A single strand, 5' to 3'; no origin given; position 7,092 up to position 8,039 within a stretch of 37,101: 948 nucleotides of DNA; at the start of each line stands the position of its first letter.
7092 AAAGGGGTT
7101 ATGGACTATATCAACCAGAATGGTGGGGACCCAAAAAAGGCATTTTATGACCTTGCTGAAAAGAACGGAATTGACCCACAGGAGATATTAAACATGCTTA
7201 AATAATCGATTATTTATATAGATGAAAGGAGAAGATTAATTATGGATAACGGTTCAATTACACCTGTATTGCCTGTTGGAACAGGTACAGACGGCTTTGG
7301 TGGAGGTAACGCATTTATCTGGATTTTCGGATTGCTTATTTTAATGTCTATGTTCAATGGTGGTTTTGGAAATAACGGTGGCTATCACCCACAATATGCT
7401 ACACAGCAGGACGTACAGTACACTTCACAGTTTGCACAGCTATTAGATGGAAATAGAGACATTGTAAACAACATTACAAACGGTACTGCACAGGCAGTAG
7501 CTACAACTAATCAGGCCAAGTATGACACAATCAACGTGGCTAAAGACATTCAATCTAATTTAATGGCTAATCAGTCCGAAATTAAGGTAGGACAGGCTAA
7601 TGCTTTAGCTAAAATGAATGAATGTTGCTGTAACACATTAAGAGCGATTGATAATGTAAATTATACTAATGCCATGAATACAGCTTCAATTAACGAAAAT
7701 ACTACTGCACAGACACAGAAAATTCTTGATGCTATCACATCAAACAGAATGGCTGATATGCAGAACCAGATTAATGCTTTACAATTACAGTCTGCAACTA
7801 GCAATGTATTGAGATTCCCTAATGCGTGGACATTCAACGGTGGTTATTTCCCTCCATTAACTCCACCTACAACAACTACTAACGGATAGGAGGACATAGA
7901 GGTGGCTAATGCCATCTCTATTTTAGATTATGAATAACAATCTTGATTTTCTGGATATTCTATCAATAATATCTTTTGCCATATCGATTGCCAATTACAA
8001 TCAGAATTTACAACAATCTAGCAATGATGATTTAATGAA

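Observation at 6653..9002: Opposite-strand six-gene cassette of unknown function (candidate accessory or host-interaction system)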

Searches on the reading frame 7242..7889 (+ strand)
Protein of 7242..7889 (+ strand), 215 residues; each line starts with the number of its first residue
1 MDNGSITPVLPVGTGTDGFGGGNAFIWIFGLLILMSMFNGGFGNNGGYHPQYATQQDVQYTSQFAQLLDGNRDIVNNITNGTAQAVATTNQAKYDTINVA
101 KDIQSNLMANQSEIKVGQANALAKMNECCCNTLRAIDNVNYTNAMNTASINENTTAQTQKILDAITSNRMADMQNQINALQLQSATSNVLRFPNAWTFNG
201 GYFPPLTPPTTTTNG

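Call 8: search_protein_families(library=pfam, proteins=[window:7242-7889:+], max_evalue=1)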
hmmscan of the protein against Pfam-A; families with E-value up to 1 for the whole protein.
window:7242-7889:+ (215 aa): 0 families

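Call 9: search_protein_families(library=phrogs, proteins=[window:7242-7889:+], max_evalue=0.1)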
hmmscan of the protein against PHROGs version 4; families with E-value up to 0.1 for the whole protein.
window:7242-7889:+ (215 aa): 1 family
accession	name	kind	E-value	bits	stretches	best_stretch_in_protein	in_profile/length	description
phrog_16490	-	unknown function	1.3e-13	52.3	1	14-186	23-207/286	-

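Call 12: find_homologous_proteins(query=window:7242-7889:+)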
Query window:7242-7889:+ (215 aa): 5160 proteins with E <= 0.001 among 5277 candidates; the best 120 are listed.
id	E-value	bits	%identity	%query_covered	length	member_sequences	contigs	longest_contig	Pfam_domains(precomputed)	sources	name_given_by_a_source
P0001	6.6e-135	465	98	100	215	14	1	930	-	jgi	jgi:hypothetical protein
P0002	6.2e-71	256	63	95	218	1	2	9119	-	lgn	-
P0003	2.9e-69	251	61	83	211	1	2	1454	-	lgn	-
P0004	6.3e-69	250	62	96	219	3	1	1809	-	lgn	-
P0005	1.5e-68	248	63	95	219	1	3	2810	-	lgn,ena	-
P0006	3.7e-68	247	60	95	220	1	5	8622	-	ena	-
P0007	4.6e-68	247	59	95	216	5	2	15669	-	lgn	-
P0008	6.7e-68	246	60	95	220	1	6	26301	-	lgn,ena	-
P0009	7.0e-68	246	61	95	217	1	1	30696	-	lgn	-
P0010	9.1e-68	246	60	100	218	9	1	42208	-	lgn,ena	-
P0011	1.1e-67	246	64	87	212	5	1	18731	-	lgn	-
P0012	1.4e-67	245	63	87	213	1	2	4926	-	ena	-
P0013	2.2e-67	245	63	87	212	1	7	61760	-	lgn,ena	-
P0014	2.7e-67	244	61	96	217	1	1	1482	-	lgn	-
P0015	6.4e-67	243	61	95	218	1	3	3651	-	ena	-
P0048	5.0e-63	230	58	95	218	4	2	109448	-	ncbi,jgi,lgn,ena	-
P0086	4.8e-62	227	64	86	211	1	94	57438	-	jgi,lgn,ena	-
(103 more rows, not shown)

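Call 13: search_dna_similar(query=window:7242-7889:+, collection=phages, mode=protein, max_evalue=0.001, max_rows=30)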
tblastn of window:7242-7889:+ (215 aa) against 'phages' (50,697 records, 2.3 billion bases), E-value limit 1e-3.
Records with a match: 6; places in all: 6; records where one place covers at least 80% of the query: 2.
Best place of each record, by identity: <60% 6.
By first word of the organism name: Bacteriophage 4; bajarodcaudo 1; Dulem 1.
By host as written in the record: - 5; Varecia variegata 1.
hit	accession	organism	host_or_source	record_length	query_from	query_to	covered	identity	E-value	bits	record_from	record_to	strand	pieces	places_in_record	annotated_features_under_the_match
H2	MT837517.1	Bacteriophage sp.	human fecal samples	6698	23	173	70%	46.4%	1e-24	106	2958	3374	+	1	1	record has no annotation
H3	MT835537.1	Bacteriophage sp.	human fecal samples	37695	1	201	93%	28.6%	2e-8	59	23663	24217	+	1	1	record has no annotation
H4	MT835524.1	Bacteriophage sp.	human fecal samples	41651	26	201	82%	27.3%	1e-6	54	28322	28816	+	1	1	record has no annotation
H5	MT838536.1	Bacteriophage sp.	human fecal samples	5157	25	188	76%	27.7%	3e-4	47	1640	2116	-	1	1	record has no annotation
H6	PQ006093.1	bajarodcaudo virus 2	Neotoma bryanti feces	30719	103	183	38%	35.8%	1e-7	57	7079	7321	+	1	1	hypothetical protein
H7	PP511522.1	Dulem virus 35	Varecia variegata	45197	124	185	29%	34.2%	1e-3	45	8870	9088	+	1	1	hypothetical protein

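Call 14: find_encoding_contigs(protein=P0048, flank=8000, max_places=3)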
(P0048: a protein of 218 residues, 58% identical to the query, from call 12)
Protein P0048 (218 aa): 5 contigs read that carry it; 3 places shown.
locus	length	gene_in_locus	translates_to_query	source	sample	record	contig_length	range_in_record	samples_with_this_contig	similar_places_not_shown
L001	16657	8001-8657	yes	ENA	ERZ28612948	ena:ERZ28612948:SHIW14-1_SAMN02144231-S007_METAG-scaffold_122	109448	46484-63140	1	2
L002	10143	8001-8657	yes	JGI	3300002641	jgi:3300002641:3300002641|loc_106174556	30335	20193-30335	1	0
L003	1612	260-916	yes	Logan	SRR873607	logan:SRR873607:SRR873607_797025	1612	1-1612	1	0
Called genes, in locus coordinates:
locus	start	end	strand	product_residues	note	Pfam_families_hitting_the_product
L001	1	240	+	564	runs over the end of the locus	PF16467:DUF5048 (weak)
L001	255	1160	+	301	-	-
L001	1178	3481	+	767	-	-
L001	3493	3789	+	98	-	-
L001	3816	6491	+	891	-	PF05658:YadA_head (faint), PF21939:Gp10_C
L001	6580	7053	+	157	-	-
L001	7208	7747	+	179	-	-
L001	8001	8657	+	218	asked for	-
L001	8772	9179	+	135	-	PF18573:BclA_C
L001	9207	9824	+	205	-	-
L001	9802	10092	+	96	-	-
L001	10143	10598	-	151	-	PF00692:dUTPase, PF22769:DCD (weak)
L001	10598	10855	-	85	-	-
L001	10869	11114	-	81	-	-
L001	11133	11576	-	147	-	-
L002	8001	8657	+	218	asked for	-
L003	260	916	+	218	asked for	-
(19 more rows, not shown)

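Call 15: find_encoding_contigs(protein=P0086, flank=8000, max_places=3)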
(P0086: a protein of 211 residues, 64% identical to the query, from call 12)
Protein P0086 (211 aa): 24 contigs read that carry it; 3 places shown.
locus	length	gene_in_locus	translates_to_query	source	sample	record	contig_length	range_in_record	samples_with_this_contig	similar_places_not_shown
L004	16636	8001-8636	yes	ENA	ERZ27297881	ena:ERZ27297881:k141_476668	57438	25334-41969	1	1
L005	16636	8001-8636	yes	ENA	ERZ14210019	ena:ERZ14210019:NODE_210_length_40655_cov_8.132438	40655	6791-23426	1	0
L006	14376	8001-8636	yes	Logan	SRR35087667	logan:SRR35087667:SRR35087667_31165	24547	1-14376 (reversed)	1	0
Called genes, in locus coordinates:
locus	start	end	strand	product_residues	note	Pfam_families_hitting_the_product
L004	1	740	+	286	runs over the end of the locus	PF02511:Thy1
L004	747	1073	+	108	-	-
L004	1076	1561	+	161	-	PF24083:Phage_ssDNA_bind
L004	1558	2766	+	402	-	-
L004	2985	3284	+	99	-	-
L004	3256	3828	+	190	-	-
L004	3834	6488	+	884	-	PF02796:HTH_7 (faint), PF00196:GerE (faint), PF01381:HTH_3 (faint), PF08281:Sigma70_r4_2 (faint), PF13384:HTH_23 (faint), PF13412:HTH_24 (faint), PF13551:HTH_29 (faint), PF13936:HTH_38 (faint)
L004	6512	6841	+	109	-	-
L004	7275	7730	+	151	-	-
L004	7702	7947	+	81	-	-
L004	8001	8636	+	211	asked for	-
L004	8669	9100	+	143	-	-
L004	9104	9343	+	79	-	-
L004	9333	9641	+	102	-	-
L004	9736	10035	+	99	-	-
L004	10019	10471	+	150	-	-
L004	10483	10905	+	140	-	PF24829:Phage_connect_2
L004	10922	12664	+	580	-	PF20441:TerL_nuclease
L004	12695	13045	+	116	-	-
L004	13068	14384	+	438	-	PF04860:Phage_portal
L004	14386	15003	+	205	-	-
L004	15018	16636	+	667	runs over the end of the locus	PF05065:Phage_capsid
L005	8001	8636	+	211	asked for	-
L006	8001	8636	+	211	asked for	-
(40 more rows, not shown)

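Call 20: search_protein_families(library=ncbifam, proteins=[window:7242-7889:+], max_evalue=1)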
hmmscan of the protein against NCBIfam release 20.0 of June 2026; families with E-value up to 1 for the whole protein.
window:7242-7889:+ (215 aa): 0 families

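Call 21: search_protein_families(library=padloc, proteins=[window:7242-7889:+], max_evalue=1)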
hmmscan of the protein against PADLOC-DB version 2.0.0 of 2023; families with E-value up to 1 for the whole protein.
window:7242-7889:+ (215 aa): 0 families

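Call 22: search_solved_structures(query=A1, max_evalue=10)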
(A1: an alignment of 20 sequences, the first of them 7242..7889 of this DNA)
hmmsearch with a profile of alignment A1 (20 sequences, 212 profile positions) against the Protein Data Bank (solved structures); distinct sequences matched with E-value up to 10: 0.

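Call 24: find_related_loci(query=A1, collection=genome_contigs, flank=8000)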
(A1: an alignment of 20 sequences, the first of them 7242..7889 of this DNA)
Query A1 (215 aa) in genome_contigs; peptide patterns used: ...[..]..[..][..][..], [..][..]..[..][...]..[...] (x = any residue, [..] = any of these).
356 stretches matched a pattern; 50 encode a relative of the query (tblastn E <= 1e-3); 50 distinct loci.
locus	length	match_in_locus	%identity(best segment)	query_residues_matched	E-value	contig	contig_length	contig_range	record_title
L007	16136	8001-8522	55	28-204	3e-52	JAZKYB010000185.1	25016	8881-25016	MAG: Acutalibacteraceae bacterium isolate T1900045107_TC20190101.MAGScoT_cleanbin_000014 SGB_4787_k141_3210373, whole ge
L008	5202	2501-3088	50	1-204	1e-50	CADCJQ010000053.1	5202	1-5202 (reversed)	MAG: uncultured Erysipelotrichaceae bacterium isolate RUG14705 genome assembly, contig: RUG14705_asm_53, whole genome sh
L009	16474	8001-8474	54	54-211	8e-48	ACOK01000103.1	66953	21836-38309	Ruminococcus flavefaciens FD-1 Contig108, whole genome shotgun sequence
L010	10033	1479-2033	48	25-212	2e-47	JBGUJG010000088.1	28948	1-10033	MAG: Christensenellales bacterium isolate ruminal_MAG_309 ruminal_MAG_309_contig_0088, whole genome shotgun sequence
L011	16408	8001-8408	58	72-207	5e-47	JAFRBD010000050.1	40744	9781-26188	MAG: Ruminococcus sp. isolate RGIG2335 Goat_Ileum-1__c95122, whole genome shotgun sequence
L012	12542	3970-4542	50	25-204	3e-45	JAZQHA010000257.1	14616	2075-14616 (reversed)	MAG: Acutalibacteraceae bacterium isolate T1900044629_TS20190095.MAGScoT_cleanbin_000018 SGB_998_k141_1601289, whole gen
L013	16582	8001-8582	52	1-207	7e-45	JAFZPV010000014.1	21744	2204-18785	MAG: Clostridia bacterium isolate RGIG7988 Water_buffalos_Rumen-1__c254970, whole genome shotgun sequence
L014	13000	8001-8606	46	6-211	8e-44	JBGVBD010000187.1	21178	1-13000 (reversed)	MAG: Prevotella sp. isolate ruminal_MAG_415 ruminal_MAG_415_contig_0188, whole genome shotgun sequence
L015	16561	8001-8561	46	17-207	1e-41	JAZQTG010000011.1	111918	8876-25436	MAG: Acutalibacteraceae bacterium isolate T1900045192_TC20190188.MAGScoT_cleanbin_000001 SGB_5294_k141_1407615, whole ge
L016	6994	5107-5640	49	16-204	2e-40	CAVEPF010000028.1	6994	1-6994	Anaerotignum sp. isolate G02652-L1_cleanbin_000033 genome assembly, contig: Spades_G02652-L1_contig_5164, whole genome s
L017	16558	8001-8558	42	17-204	2e-39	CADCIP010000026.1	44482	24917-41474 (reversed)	MAG: uncultured Bacteroidales bacterium isolate RUG14681 genome assembly, contig: RUG14681_asm_26, whole genome shotgun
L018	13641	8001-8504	48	26-204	1e-38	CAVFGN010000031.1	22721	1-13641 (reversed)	Alistipes finegoldii isolate H07606-L1_cleanbin_000035 genome assembly, contig: Spades_H07606-L1_contig_1809, whole geno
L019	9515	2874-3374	39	26-204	1e-37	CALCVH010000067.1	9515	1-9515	MAG TPA_asm: uncultured Firmicutes bacterium isolate SRR873599_bin.187_CONCOCT_v1.1_MAG genome assembly, contig: ERZ1756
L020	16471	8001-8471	46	23-191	6e-35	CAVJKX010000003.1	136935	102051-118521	bacterium isolate H07654-L1_cleanbin_000006 genome assembly, contig: Spades_H07654-L1_contig_35, whole genome shotgun se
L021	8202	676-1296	36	1-207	7e-35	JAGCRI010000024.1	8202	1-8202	MAG: Bacteroidales bacterium isolate RGIG10052 Yak_Rumen-1__c252825, whole genome shotgun sequence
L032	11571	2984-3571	42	24-204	3e-31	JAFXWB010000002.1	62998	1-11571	MAG: Bacilli bacterium isolate RGIG6798 Sheep_Rumen-3__c9367, whole genome shotgun sequence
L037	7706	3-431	46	20-173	8e-30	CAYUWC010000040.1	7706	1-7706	MAG TPA_asm: uncultured Oscillospiraceae bacterium isolate SRP225648_co1_365 genome assembly, contig: NODE_24278_length_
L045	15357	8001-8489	37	17-202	1e-24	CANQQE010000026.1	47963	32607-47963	MAG: uncultured Muribaculaceae bacterium isolate Lapin-011__bin93 genome assembly, contig: Lapin-011__NODE_618_length_47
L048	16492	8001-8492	37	31-204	3e-21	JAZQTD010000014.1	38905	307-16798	MAG: Candidatus Enterousia sp. isolate T1900045192_TC20190188.MAGScoT_cleanbin_000014 SGB_5297_k141_724288, whole genome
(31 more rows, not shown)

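Call 25: find_related_loci(query=A1, collection=viral_contigs, flank=8000)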
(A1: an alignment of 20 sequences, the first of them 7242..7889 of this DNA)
Query A1 (215 aa) in viral_contigs; peptide patterns used: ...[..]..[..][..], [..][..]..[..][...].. (x = any residue, [..] = any of these).
544 stretches matched a pattern; 327 encode a relative of the query (tblastn E <= 1e-3); the best 80 are kept; 80 distinct loci.
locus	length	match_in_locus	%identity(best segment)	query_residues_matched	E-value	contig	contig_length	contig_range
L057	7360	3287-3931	100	1-215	2e-142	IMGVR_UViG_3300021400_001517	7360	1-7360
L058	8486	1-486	99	54-215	2e-103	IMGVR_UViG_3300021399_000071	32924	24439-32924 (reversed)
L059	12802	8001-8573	61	26-204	1e-67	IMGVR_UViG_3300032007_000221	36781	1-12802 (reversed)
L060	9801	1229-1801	61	26-204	1e-67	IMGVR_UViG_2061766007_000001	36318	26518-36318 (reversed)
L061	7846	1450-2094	61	1-215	5e-63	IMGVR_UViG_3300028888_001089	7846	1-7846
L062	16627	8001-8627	54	1-204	1e-56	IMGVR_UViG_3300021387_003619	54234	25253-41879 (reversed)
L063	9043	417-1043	54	1-204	1e-56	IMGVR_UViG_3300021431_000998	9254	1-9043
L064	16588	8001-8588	54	20-204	7e-57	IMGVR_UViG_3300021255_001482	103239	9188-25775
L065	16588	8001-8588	53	20-204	7e-57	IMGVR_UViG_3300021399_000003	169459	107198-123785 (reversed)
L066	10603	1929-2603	52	1-206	2e-56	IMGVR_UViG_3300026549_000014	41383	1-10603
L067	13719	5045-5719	52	1-206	3e-56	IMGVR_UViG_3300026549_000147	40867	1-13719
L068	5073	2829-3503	52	1-206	4e-56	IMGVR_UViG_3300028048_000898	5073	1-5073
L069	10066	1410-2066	56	1-204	3e-56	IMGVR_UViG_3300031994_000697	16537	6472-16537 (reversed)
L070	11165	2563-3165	50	1-204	9e-56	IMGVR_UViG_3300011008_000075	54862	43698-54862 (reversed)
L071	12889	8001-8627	56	1-204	1e-54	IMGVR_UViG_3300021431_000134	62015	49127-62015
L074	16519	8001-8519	57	42-204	1e-52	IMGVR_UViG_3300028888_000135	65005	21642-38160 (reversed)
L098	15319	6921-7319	60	72-204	2e-45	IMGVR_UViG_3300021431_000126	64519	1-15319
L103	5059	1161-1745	50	1-207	2e-45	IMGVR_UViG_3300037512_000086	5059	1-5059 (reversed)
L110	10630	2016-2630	49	4-210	4e-44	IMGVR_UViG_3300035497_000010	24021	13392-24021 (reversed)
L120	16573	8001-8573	49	25-204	3e-50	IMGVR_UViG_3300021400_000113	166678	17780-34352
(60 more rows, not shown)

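Call 30: predict_structure(alignment_id=A1)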
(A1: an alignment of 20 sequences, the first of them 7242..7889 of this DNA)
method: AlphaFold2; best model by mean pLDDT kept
length: 215 residues; sequences in the alignment: 20
mean_pLDDT: 52.3   pTM: 0.20
mean pLDDT of the five models: 52.3, 50.4, 50.1, 48.8, 40.5
residues with pLDDT >= 90: 0; 70-90: 1; 50-70: 139; < 50: 75
segments of 3 or more residues with pLDDT < 50: 1-23, 39-54, 138-141, 190-193, 197-202, 206-209, 211-215
pLDDT, mean of each block of 10 residues (from residue 1): 38 36 55 56 41 48 54 54 54 60 63 65 59 49 54 59 58 54 51 48 48 42
secondary structure, 60 per line:
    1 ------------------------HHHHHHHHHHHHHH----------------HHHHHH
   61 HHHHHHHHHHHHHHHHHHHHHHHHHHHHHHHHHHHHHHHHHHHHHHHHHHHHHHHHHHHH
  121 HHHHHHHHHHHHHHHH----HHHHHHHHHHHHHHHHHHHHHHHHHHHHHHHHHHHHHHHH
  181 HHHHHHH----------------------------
elements in order: H25-38 H55-136 H141-187

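Call 34: search_protein_families(library=pfam, proteins=[L110:2718-3128:+, L004:8669-9100:+, L103:1812-2120:+, L037:1888-2979:-, L074:10317-10694:+, L120:10819-11133:+, L015:9996-10436:+, L045:9272-9709:+, L048:8577-8960:+, L098:7493-7810:+], max_evalue=0.1)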
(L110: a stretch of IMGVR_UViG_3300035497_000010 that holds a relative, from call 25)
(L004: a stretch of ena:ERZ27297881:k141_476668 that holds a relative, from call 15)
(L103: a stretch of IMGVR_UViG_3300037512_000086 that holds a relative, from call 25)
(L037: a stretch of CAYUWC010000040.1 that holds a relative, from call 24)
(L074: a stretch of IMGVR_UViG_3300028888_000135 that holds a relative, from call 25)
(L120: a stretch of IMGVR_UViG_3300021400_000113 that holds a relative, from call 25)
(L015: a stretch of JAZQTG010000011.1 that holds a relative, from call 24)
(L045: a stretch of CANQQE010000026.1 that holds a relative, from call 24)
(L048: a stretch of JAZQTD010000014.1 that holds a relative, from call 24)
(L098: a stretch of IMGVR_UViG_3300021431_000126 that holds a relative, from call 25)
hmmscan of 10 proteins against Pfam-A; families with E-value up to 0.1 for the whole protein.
L110:2718-3128:+ (136 aa): 1 family
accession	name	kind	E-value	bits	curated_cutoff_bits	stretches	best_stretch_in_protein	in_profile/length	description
PF18573.7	BclA_C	-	2.3e-07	31.2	38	1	8-124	10-121/128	BclA C-terminal domain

L004:8669-9100:+ (143 aa): 1 family
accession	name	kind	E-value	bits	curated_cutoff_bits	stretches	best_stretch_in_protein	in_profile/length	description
PF05738.19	Cna_B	-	0.05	14.5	22.3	1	65-109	18-58/87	Cna protein B-type domain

L103:1812-2120:+ (102 aa): 2 families
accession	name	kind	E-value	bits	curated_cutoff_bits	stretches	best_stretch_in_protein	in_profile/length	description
PF02915.23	Rubrerythrin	-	0.039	14.8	22.8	1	11-65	7-61/137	Rubrerythrin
PF02295.23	z-alpha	-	0.08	13.4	21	0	8-47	10-50/67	Adenosine deaminase z-alpha domain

L037:1888-2979:- (363 aa): 4 families
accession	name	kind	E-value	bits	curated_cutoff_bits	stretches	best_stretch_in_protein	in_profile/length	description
PF00589.27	Phage_integrase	-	1.2e-20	74.4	27.1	1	206-349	20-169/172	Phage integrase family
PF13240.11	Zn_Ribbon_1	-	0.00031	20.9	25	1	6-26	2-22/23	zinc-ribbon domain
PF12773.13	DZR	-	0.0038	17.8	27.3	1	6-26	1-21/45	Double zinc ribbon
PF22022.2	Phage_int_M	-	0.0049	17.5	27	1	121-179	31-90/96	Phage integrase central domain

L074:10317-10694:+ (125 aa): 0 families

L120:10819-11133:+ (104 aa): 2 families
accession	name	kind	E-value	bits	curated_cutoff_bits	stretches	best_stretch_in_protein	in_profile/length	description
PF18454.7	Mtd_N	-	0.00031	21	26.3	0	11-25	1-13/37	Major tropism determinant N-terminal domain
PF16229.10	DUF4888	-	0.0041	17.5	25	1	4-65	68-128/141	Domain of unknown function (DUF4888)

L015:9996-10436:+ (146 aa): 0 families

L045:9272-9709:+ (145 aa): 3 families
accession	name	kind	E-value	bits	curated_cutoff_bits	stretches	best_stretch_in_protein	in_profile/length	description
PF25223.1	DUF7841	-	8.5e-17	61.9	25.2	1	47-139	7-113/114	Domain of unknown function (DUF7841)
PF11517.13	Nab2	-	0.027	15.2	25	1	16-56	5-45/101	Nuclear abundant poly(A) RNA-bind protein 2 (Nab2)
PF04490.17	Pox_T4_C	-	0.067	13.8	25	0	9-57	94-142/146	Poxvirus T4 protein, C terminus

L048:8577-8960:+ (127 aa): 0 families

L098:7493-7810:+ (105 aa): 0 families

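Call 53: search_protein_families(library=phrogs, alignment_id=A4, max_evalue=0.00001)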
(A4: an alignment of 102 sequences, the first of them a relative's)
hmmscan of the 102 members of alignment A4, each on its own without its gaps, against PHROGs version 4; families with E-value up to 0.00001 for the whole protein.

A. member 1, L132:9268-9837:- (189 aa): 0 families

B. families by the number of members that match (of 102 scanned): 88 families (the first 25 are shown)
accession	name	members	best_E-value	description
phrog_1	-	8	1.7e-56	integrase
phrog_216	-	7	2e-33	integrase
phrog_32444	-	5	5.8e-17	-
phrog_7685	-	5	7e-12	integrase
phrog_7021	-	4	1.4e-07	-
phrog_3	-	3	2.7e-11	transcriptional repressor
phrog_17879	-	3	1.5e-09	-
phrog_2328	-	3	1.8e-07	transcriptional repressor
phrog_62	-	2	1.6e-112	DNA helicase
phrog_29996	-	2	6.4e-36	-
phrog_16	-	2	1.2e-19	DNA helicase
phrog_8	-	2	3.2e-15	transcriptional regulator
phrog_2967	-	2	1.8e-11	transcriptional regulator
phrog_2439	-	2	5.6e-08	transcriptional regulator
phrog_11022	-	2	1.6e-07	-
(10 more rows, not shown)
